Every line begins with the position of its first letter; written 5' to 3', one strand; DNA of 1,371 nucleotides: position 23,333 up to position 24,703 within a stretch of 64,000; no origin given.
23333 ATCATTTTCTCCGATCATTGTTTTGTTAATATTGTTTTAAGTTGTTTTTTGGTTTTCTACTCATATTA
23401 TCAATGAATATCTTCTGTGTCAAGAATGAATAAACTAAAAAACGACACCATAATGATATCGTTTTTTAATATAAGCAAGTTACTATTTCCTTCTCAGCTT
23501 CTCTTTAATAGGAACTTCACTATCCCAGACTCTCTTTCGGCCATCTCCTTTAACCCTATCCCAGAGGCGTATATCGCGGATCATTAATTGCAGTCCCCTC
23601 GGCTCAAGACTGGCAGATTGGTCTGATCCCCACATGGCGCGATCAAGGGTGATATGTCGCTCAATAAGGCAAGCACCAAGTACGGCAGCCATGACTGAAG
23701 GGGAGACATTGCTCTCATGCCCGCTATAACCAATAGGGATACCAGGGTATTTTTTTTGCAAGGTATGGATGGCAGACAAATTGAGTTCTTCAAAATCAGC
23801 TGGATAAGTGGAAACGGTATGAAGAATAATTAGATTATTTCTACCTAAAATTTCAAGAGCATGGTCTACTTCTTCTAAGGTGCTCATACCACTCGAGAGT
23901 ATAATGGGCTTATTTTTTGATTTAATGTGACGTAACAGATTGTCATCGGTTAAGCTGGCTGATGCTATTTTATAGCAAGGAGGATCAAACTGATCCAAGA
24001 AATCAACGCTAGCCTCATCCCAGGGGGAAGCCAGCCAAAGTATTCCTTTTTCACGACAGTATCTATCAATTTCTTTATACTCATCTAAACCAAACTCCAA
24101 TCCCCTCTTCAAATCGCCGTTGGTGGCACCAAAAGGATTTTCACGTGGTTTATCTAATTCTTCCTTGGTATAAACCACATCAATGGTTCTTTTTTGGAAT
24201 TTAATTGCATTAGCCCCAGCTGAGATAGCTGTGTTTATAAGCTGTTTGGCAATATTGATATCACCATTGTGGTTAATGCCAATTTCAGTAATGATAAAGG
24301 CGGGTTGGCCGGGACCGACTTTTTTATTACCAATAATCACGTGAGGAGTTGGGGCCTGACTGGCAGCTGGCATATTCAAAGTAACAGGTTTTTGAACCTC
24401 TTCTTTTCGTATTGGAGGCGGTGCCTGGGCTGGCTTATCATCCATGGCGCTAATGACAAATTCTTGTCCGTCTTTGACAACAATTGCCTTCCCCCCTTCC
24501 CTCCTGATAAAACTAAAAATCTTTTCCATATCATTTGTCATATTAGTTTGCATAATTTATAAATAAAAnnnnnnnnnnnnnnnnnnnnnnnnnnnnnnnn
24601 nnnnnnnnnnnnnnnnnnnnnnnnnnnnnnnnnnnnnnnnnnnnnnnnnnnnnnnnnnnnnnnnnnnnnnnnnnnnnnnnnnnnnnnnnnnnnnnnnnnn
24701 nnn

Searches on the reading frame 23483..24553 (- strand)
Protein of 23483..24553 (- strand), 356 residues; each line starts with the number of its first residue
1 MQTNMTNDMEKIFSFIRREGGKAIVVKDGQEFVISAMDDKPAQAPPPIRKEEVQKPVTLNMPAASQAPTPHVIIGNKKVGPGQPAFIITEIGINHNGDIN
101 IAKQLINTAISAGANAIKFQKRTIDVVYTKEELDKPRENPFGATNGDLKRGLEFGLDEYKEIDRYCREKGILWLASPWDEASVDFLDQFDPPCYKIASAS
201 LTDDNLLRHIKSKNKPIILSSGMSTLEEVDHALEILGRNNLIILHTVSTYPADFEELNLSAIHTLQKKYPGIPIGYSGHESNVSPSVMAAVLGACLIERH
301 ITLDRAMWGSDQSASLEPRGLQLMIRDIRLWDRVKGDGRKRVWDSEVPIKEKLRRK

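Call 63: search_protein_families(library=pfam, proteins=[window:23483-24553:-], max_evalue=0.00001)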
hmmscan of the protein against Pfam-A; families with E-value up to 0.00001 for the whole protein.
window:23483-24553:- (356 aa): 1 family
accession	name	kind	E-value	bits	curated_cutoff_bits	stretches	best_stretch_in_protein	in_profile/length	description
PF03102.20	NeuB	-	5.7e-76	255.6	22.1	1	105-340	1-241/241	NeuB family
